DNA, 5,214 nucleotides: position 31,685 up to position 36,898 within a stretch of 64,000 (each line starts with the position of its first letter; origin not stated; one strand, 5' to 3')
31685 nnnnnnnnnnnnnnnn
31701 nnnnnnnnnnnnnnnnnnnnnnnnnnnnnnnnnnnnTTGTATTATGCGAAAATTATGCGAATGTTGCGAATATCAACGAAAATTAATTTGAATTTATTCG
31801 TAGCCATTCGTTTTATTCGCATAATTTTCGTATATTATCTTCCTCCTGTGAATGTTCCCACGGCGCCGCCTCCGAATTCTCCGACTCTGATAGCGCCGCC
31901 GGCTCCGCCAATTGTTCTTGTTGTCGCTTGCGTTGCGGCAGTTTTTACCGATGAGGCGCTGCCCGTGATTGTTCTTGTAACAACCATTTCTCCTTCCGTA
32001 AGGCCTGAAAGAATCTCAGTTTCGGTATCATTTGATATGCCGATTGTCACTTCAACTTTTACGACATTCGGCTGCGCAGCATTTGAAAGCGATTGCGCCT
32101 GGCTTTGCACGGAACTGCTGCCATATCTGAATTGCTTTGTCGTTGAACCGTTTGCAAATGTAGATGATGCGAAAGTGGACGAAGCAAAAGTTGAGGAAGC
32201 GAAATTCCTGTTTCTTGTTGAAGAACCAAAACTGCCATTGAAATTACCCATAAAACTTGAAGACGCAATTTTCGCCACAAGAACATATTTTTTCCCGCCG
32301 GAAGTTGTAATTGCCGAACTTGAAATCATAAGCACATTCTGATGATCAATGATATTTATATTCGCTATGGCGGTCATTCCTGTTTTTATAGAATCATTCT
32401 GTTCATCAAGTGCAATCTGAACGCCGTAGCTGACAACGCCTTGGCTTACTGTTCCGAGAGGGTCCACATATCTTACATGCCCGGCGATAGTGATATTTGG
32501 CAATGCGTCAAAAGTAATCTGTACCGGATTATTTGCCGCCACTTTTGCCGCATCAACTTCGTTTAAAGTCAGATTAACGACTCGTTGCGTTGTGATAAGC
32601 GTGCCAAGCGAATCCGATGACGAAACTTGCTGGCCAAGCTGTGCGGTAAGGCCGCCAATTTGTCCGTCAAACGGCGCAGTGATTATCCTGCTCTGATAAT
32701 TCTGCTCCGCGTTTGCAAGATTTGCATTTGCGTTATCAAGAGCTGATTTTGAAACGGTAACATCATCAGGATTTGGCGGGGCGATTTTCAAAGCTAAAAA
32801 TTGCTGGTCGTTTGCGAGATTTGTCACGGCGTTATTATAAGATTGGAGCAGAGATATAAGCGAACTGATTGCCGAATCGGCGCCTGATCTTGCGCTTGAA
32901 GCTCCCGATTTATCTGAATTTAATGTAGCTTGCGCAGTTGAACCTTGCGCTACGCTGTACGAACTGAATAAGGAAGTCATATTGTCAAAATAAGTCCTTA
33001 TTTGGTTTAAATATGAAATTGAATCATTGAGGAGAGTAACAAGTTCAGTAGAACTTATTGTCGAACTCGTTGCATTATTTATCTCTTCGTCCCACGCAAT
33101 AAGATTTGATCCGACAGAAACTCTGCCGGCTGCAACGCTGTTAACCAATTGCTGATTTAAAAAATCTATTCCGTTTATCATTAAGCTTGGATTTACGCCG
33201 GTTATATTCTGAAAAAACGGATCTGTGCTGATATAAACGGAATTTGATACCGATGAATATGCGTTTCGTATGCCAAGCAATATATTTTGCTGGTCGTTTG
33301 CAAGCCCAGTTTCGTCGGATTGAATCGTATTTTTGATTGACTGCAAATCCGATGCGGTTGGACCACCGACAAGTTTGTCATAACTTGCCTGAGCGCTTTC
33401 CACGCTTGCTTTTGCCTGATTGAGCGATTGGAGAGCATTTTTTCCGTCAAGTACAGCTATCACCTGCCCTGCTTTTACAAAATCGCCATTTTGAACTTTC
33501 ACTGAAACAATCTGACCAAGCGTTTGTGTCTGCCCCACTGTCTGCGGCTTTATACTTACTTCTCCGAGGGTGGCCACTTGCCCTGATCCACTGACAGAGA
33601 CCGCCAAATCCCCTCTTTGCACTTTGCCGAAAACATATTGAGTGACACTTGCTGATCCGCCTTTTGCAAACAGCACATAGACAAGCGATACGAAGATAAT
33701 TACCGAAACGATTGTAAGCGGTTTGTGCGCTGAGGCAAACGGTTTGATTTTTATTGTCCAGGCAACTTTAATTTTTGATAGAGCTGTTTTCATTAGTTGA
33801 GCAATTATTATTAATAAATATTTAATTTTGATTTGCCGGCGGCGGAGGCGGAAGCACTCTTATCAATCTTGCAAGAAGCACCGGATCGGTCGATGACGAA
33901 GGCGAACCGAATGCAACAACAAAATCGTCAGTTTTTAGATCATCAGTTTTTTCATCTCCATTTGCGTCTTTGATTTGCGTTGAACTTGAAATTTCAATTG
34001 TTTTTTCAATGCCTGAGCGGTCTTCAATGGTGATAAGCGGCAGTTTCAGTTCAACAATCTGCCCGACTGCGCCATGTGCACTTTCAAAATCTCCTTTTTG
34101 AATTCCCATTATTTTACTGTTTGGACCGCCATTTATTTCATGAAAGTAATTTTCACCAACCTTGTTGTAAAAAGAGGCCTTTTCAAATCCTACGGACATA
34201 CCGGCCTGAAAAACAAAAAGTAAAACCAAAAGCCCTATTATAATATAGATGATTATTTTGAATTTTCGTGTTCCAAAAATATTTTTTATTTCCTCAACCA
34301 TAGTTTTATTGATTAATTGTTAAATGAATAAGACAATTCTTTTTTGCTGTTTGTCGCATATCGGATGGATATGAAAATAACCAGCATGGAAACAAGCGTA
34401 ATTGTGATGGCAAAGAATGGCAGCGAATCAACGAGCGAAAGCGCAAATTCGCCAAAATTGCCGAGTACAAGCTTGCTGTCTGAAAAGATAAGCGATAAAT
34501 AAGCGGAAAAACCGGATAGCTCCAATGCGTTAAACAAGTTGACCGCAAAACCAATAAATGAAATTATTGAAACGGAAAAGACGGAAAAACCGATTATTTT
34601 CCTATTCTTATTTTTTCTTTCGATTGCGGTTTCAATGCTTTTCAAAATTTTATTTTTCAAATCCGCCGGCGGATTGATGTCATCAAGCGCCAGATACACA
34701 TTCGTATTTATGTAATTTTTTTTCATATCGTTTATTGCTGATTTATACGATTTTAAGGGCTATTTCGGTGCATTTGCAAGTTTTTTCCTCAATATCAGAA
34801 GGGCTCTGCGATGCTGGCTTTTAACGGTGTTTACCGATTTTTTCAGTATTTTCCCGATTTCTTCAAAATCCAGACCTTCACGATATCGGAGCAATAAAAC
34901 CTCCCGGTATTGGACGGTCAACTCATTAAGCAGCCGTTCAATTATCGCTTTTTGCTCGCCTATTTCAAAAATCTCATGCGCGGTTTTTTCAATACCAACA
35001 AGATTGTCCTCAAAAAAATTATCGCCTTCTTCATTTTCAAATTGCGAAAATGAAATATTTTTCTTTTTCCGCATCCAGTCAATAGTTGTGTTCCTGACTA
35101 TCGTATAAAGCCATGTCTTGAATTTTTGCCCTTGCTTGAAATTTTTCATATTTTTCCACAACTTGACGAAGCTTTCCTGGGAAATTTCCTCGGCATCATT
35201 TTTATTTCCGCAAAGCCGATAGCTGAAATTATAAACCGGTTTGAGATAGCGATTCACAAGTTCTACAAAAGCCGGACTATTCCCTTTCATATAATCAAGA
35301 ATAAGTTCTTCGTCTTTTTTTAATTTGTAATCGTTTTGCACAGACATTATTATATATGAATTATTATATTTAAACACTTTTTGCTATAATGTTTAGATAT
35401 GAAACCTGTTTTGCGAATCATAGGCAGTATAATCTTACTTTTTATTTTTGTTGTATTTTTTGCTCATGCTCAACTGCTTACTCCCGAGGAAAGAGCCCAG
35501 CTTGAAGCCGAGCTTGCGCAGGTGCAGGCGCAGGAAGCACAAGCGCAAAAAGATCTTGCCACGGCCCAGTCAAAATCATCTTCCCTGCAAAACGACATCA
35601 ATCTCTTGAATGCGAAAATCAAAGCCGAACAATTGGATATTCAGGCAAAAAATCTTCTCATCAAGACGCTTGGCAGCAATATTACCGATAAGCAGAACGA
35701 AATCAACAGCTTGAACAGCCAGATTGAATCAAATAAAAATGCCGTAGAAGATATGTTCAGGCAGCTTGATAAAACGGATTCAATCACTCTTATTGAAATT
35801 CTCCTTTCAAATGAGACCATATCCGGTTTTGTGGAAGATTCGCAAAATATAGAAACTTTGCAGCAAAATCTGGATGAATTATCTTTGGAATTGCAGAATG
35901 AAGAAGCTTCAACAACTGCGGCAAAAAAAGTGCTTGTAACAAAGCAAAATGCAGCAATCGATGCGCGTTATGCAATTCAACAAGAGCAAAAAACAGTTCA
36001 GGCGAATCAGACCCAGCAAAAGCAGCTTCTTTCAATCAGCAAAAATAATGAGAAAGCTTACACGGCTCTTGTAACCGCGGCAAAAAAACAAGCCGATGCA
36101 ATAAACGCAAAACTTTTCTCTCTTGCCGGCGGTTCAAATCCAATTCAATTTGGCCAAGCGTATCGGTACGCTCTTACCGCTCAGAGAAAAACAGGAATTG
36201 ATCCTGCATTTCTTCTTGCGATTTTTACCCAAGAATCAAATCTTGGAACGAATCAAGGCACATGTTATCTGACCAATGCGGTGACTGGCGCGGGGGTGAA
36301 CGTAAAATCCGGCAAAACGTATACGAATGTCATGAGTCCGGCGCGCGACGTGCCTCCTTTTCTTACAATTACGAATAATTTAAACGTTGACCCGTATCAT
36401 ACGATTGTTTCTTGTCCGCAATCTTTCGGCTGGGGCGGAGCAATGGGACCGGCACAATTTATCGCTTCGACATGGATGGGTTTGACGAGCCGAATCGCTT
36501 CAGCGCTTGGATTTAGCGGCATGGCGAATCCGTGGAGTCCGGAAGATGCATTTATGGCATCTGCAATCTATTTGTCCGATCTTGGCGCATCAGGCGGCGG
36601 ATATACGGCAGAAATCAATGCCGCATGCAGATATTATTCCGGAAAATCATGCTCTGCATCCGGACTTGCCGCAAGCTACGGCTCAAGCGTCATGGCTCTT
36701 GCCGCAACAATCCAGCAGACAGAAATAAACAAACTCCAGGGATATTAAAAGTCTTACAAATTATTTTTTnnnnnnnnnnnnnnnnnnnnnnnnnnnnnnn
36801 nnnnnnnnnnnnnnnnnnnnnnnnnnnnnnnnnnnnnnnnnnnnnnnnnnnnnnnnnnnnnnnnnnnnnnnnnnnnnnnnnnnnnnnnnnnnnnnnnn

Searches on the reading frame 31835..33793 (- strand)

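Call 62: search_protein_families(library=pfam, proteins=[window:31835-33793:-], max_evalue=0.001)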
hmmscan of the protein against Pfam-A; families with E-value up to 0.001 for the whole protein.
window:31835-33793:- (652 aa): 4 families
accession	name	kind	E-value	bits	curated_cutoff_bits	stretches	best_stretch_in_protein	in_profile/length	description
PF13437.12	HlyD_3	-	3.8e-13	50.5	22.2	1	371-470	2-104/106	HlyD family secretion protein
PF16576.10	HlyD_D23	-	1.1e-11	44.8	30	1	357-475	97-214/214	Barrel-sandwich domain of CusB or HlyD membrane-fusion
PF13533.13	Biotin_lipoyl_2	-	1.1e-05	25.5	29.8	1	93-116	9-32/32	Biotin-lipoyl like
PF00364.28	Biotin_lipoyl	-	1.3e-05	25.4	22.1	0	87-115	9-36/73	Biotin-requiring enzyme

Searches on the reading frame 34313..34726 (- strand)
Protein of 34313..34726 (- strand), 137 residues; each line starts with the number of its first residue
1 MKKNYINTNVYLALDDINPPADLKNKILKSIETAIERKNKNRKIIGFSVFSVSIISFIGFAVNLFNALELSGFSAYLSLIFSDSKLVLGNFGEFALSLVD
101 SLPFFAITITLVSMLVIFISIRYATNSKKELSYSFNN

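Call 3: search_protein_families(library=pfam, proteins=[window:34313-34726:-], max_evalue=0.01)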
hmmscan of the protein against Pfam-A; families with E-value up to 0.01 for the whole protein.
window:34313-34726:- (137 aa): 1 family
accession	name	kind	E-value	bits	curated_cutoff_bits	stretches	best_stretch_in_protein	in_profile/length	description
PF09716.15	ETRAMP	-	0.0026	18.2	29.1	1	19-61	28-70/81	Malarial early transcribed membrane protein (ETRAMP)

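Call 4: search_protein_families(library=ncbifam, proteins=[window:34313-34726:-], max_evalue=0.01)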
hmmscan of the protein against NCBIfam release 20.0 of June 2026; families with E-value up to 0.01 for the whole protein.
window:34313-34726:- (137 aa): 1 family
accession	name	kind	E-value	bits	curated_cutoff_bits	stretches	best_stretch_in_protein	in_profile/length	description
TIGR01495.1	ETRAMP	paralog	0.0019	18.1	32.75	1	24-62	32-69/85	ETRAMP family protein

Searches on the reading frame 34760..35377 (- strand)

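Call 3: search_protein_families(library=pfam, proteins=[window:34760-35377:-], max_evalue=0.01)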
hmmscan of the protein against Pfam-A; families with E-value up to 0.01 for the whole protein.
window:34760-35377:- (205 aa): 4 families
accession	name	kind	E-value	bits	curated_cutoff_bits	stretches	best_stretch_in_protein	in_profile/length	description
PF04542.20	Sigma70_r2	-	5e-21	74.7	24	1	40-106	1-69/71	Sigma-70 region 2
PF08281.18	Sigma70_r4_2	-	1.2e-14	54.1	25.7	1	145-194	3-52/54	Sigma-70, region 4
PF04545.22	Sigma70_r4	-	2.4e-10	40.2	24.1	1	149-198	1-50/50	Sigma-70, region 4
PF07638.17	Sigma70_ECF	-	0.0013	19.1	21.1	1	68-190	55-173/185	ECF sigma factor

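Call 4: search_protein_families(library=ncbifam, proteins=[window:34760-35377:-], max_evalue=0.01)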
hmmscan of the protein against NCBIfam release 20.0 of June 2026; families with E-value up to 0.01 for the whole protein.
window:34760-35377:- (205 aa): 108 families (the best 25 are shown)
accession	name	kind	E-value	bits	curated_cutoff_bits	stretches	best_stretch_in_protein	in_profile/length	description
NF009166.1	PRK12513.1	equivalog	1.1e-40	139.4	206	1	18-202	5-188/193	RNA polymerase sigma factor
NF007223.0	PRK09641.1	equivalog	4.5e-36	124.4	209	1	24-202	7-186/187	RNA polymerase sigma factor SigW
TIGR02937.1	sigma70-ECF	superfamily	6.1e-34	117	42.9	1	36-200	2-165/165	sigma-70 family RNA polymerase sigma factor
TIGR02985.1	Sig70_bacteroi1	subfamily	3e-33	115.3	126.4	1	36-200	2-162/162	RNA polymerase sigma-70 factor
TIGR02948.1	SigW_bacill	equivalog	3.7e-32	111.9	243.1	1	25-201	8-185/187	RNA polymerase sigma factor SigW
NF008888.0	PRK11922.1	equivalog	1.7e-29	103.1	204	1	16-202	11-198/231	RNA polymerase sigma factor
NF004113.0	PRK05602.1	equivalog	2.5e-29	102.4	208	1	17-204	27-205/211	RNA polymerase sigma factor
NF007222.0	PRK09640.1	equivalog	5.3e-29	101.1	194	1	34-202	25-184/188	RNA polymerase sigma factor SigX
TIGR02950.1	SigM_subfam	subfamily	1.4e-28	99.7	147.95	1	39-199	4-157/159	RNA polymerase sigma factor, SigM family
NF007229.0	PRK09647.1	equivalog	1.6e-28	99.5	265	1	31-203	40-205/220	RNA polymerase sigma factor SigE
NF007216.0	PRK09638.1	equivalog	3.5e-27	95.3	194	1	21-201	4-175/180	RNA polymerase sigma factor SigY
NF009172.0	PRK12519.1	subfamily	9.1e-27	93.8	222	1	14-202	8-191/194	RNA polymerase sigma factor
NF009171.0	PRK12518.1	equivalog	4.9e-26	91.7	208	1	11-200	3-184/191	RNA polymerase sigma factor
NF053879.1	RNAPolSigSigVBac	equivalog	1.9e-25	89.4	190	1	36-202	5-157/160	RNA polymerase sigma factor SigV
NF058625.1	sigma_PG0214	equivalog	2e-25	89.5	130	1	36-202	5-163/170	GFO_1088 family ECF-type sigma factor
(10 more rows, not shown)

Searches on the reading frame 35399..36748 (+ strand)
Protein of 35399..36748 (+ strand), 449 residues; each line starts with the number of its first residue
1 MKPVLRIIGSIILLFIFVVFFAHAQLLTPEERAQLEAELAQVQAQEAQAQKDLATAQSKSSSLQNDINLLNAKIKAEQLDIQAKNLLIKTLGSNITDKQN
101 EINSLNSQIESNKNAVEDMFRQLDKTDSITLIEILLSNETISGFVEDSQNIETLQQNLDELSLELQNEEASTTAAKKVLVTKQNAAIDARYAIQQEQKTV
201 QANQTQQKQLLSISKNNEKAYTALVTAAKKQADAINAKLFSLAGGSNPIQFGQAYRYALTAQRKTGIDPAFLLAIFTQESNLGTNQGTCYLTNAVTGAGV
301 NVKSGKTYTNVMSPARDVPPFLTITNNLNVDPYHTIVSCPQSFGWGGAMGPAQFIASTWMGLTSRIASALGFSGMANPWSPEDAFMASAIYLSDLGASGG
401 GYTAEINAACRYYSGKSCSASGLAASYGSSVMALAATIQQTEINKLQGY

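Call 3: search_protein_families(library=pfam, proteins=[window:35399-36748:+], max_evalue=0.01)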
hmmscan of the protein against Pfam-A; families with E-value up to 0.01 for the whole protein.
window:35399-36748:+ (449 aa): 3 families
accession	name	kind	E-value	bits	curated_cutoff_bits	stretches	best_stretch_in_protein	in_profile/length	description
PF13406.11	SLT_2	-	9.7e-10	38.6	24.3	1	204-400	20-204/292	Transglycosylase SLT domain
PF17675.6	APG6_N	-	0.0048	17.8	45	1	30-114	46-130/132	Apg6 coiled-coil region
PF11932.13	DUF3450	-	0.0095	15.7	32.6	1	32-121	14-100/241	Protein of unknown function (DUF3450)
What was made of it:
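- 35399..36748 (+): Secreted coiled-coil plus SLT_2 lytic transglycosylase. It is convergent with the hydrolase and is the conserved far boundary of the variable slot. Pfam SLT_2 scores 9.7e-10 (call 3).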

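Call 4: search_protein_families(library=ncbifam, proteins=[window:35399-36748:+], max_evalue=0.01)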
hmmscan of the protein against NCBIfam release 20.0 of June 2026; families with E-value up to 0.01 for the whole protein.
window:35399-36748:+ (449 aa): 4 families
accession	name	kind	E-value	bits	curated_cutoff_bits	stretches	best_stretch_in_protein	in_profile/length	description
TIGR02168.1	SMC_prok_B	equivalog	2.8e-07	28.7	567.35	1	30-236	316-521/1181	chromosome segregation protein SMC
TIGR02282.1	MltB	equivalog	1.5e-05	24.3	281.4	1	237-396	50-196/290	lytic murein transglycosylase B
TIGR02283.1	MltB_2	subfamily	7.2e-05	22.2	248.45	1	260-407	80-213/300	lytic murein transglycosylase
NF052655.1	XchromeleprotEdmS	equivalog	0.0022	17.8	100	1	10-50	12-52/54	extrachromosomal elements maintenance protein EdmS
